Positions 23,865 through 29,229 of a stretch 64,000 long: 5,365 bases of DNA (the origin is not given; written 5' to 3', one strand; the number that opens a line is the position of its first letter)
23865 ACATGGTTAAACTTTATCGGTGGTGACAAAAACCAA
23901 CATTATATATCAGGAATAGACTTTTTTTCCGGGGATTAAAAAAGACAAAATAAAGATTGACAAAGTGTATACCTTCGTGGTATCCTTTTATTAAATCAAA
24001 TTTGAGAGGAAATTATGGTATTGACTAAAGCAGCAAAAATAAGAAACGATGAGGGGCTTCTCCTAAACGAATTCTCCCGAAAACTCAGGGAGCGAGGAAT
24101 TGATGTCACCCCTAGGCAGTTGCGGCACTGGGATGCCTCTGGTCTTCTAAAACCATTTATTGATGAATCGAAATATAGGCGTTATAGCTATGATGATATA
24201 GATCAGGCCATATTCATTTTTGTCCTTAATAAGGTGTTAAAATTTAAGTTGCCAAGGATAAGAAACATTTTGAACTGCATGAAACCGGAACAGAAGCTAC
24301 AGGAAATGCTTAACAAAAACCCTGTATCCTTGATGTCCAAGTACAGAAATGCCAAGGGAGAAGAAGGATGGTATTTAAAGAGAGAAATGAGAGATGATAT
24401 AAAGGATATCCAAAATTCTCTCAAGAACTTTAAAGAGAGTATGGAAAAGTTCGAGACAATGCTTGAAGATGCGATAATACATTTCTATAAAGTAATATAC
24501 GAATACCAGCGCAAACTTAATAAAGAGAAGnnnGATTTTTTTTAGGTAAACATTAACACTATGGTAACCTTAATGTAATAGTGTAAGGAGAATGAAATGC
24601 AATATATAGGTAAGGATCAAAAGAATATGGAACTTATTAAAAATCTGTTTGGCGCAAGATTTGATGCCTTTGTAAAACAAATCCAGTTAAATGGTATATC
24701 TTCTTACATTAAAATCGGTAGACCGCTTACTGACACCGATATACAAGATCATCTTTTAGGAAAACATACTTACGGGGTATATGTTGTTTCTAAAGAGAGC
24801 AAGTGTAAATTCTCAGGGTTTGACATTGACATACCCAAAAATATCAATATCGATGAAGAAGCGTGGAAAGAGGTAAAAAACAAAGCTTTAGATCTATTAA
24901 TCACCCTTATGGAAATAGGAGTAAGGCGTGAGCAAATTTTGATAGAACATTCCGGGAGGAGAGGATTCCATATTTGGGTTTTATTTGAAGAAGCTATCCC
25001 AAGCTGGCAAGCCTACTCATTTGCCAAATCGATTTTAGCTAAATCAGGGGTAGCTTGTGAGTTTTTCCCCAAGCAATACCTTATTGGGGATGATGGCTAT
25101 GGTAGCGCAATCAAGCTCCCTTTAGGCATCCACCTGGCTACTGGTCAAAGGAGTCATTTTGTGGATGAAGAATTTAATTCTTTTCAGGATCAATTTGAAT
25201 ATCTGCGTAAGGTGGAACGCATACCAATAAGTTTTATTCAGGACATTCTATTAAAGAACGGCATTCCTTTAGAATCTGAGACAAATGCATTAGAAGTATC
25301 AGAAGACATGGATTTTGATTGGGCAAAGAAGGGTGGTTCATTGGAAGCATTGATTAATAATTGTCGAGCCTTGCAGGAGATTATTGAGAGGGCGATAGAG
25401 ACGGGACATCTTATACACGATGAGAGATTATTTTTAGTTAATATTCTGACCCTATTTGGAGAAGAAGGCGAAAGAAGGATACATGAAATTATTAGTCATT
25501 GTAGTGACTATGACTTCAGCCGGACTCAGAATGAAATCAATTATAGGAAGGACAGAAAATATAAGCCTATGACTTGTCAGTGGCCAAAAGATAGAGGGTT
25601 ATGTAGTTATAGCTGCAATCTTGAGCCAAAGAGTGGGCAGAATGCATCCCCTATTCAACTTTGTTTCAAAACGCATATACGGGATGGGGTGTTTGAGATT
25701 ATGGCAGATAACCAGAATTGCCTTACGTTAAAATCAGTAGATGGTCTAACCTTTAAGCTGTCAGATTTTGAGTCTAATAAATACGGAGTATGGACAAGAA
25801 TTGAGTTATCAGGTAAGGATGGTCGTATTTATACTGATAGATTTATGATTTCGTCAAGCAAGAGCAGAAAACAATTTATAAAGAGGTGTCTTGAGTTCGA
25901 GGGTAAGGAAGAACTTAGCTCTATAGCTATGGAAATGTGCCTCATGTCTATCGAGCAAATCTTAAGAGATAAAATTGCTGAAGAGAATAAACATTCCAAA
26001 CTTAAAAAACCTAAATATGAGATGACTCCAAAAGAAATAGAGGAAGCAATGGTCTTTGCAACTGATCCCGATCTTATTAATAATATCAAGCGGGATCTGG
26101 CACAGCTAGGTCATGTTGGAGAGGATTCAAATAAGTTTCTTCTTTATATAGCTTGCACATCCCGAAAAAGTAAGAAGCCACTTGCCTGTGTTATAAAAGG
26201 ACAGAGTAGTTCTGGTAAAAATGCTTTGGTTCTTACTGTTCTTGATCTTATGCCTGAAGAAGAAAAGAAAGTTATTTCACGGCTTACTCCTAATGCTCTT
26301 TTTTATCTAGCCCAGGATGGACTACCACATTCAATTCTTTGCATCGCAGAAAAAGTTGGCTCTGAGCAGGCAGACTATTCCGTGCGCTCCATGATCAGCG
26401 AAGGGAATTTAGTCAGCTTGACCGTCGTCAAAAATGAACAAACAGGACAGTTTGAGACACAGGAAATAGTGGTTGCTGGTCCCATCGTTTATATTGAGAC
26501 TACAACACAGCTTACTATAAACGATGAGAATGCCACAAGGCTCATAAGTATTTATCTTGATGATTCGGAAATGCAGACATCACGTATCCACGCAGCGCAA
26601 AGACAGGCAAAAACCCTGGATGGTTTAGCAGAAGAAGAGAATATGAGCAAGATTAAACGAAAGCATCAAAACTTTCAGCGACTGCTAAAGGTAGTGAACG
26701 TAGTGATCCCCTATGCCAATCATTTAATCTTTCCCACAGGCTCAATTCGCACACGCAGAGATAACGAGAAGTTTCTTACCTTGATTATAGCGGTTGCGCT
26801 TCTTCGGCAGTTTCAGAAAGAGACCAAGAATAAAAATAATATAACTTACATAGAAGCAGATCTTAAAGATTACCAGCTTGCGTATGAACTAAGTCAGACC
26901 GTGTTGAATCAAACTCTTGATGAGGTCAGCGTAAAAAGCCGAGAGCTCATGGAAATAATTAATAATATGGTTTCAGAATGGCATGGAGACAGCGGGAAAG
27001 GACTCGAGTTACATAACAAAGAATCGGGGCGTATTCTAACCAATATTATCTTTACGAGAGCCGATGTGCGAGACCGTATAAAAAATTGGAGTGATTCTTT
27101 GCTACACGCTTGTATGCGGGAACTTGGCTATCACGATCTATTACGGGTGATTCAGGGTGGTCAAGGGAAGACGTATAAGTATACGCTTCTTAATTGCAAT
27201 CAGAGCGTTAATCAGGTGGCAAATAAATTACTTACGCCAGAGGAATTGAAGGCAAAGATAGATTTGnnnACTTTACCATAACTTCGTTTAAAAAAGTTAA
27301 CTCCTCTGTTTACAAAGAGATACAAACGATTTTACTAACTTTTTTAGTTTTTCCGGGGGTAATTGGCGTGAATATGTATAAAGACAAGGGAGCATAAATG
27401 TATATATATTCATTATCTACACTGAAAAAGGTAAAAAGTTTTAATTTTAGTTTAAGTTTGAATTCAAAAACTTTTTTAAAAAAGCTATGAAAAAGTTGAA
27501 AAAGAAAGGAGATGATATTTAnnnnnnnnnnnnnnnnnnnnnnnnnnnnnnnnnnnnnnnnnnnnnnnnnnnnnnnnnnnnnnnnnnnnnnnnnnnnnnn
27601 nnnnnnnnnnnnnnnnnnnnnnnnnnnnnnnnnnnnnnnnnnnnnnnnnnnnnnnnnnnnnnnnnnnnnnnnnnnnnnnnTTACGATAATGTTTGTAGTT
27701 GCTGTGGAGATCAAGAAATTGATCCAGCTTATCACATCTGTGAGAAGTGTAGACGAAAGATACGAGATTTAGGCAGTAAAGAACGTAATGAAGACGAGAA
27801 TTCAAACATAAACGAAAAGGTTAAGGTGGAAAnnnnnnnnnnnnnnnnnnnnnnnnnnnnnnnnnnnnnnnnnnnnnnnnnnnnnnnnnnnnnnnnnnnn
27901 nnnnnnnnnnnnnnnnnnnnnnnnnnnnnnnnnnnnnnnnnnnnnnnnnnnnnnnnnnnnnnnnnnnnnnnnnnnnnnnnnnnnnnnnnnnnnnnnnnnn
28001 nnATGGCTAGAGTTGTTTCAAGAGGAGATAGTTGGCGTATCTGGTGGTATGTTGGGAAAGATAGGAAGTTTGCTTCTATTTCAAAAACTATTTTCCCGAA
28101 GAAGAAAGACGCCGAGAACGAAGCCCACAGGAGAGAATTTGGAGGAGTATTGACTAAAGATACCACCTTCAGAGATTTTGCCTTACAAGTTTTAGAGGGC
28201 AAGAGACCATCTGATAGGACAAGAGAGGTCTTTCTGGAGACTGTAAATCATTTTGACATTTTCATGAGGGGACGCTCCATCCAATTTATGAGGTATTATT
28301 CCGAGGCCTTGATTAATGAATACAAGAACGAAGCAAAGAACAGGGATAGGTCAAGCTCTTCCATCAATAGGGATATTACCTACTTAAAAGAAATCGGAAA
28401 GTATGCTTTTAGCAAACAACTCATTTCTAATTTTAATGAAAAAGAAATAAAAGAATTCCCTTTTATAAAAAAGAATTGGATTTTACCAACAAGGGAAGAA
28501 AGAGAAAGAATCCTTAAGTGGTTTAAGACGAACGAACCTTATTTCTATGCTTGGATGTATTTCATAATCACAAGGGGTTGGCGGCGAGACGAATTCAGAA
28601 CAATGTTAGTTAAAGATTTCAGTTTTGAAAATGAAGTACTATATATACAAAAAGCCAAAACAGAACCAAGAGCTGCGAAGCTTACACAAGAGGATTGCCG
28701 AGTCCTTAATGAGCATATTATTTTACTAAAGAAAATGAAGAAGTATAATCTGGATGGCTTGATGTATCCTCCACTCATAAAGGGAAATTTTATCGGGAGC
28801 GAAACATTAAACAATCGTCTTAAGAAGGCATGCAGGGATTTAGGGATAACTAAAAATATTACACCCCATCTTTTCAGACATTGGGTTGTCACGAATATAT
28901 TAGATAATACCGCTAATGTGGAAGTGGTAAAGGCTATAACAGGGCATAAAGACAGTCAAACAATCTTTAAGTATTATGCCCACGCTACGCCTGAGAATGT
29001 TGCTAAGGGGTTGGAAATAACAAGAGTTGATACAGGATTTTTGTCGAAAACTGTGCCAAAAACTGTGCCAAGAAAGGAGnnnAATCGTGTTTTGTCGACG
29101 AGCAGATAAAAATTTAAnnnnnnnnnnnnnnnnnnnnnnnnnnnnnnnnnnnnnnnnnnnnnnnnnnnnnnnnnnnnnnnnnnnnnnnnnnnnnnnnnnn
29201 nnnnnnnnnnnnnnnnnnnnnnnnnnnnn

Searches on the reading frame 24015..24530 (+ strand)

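Call 88: search_protein_families(library=pfam, proteins=[window:24015-24530:+], max_evalue=0.001)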
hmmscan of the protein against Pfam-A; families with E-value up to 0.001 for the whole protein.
window:24015-24530:+ (172 aa): 2 families
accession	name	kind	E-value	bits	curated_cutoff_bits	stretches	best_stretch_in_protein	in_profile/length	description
PF13411.12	MerR_1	-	3.1e-09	37.2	21.6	1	29-87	10-67/69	MerR HTH family regulatory protein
PF00376.29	MerR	-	4.2e-07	30.1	28.2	1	30-57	10-38/38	MerR family regulatory protein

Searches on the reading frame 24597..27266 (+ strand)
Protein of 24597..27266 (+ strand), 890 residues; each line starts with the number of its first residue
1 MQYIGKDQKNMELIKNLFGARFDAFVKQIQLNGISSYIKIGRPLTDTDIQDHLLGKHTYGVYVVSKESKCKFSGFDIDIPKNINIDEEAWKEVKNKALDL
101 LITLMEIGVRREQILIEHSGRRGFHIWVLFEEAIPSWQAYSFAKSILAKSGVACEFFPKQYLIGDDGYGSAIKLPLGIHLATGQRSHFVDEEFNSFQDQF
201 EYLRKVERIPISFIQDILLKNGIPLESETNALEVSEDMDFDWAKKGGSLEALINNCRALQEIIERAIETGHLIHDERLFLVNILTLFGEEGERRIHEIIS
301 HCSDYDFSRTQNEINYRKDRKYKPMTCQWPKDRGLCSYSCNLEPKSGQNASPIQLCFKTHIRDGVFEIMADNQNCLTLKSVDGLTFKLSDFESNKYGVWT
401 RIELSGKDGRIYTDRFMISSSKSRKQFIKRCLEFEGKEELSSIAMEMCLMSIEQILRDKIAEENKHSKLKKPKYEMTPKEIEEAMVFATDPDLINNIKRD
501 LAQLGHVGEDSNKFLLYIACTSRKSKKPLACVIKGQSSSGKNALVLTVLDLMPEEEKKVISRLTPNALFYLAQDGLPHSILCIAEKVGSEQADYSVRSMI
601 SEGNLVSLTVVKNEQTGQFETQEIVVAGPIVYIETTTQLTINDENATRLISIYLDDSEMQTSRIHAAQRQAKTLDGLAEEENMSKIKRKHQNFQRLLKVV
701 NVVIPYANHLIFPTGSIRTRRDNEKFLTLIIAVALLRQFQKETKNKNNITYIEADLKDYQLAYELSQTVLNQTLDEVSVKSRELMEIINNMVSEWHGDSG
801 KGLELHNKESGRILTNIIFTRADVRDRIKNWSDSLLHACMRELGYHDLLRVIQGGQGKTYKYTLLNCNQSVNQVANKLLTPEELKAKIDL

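Call 88: search_protein_families(library=pfam, proteins=[window:24597-27266:+], max_evalue=0.001)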
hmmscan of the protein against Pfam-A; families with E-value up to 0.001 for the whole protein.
window:24597-27266:+ (890 aa): 1 family
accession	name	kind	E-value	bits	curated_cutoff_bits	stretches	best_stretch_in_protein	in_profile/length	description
PF22548.2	AEP-TOTE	-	7.1e-33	114.6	27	1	42-215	59-228/230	TOTE conflict system, Archaeo-Eukaryotic Primase domain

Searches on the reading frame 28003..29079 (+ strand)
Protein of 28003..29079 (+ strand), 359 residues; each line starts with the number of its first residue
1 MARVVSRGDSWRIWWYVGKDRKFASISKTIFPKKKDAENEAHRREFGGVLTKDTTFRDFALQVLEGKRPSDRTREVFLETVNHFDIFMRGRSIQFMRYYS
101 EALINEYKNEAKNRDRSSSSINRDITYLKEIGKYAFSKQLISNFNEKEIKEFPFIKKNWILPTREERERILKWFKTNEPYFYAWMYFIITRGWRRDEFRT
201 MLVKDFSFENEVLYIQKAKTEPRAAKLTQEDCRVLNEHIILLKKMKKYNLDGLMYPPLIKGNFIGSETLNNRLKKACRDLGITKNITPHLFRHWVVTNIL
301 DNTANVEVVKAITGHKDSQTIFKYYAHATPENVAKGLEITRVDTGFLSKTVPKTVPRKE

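Call 88: search_protein_families(library=pfam, proteins=[window:28003-29079:+], max_evalue=0.001)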
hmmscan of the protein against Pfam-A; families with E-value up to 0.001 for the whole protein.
window:28003-29079:+ (359 aa): 2 families
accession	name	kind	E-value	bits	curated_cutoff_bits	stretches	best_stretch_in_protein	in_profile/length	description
PF00589.27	Phage_integrase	-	2.6e-18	66.8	27.1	1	164-330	5-170/172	Phage integrase family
PF11917.13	DUF3435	-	0.00018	21.1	25.8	1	266-328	175-238/418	Protein of unknown function (DUF3435)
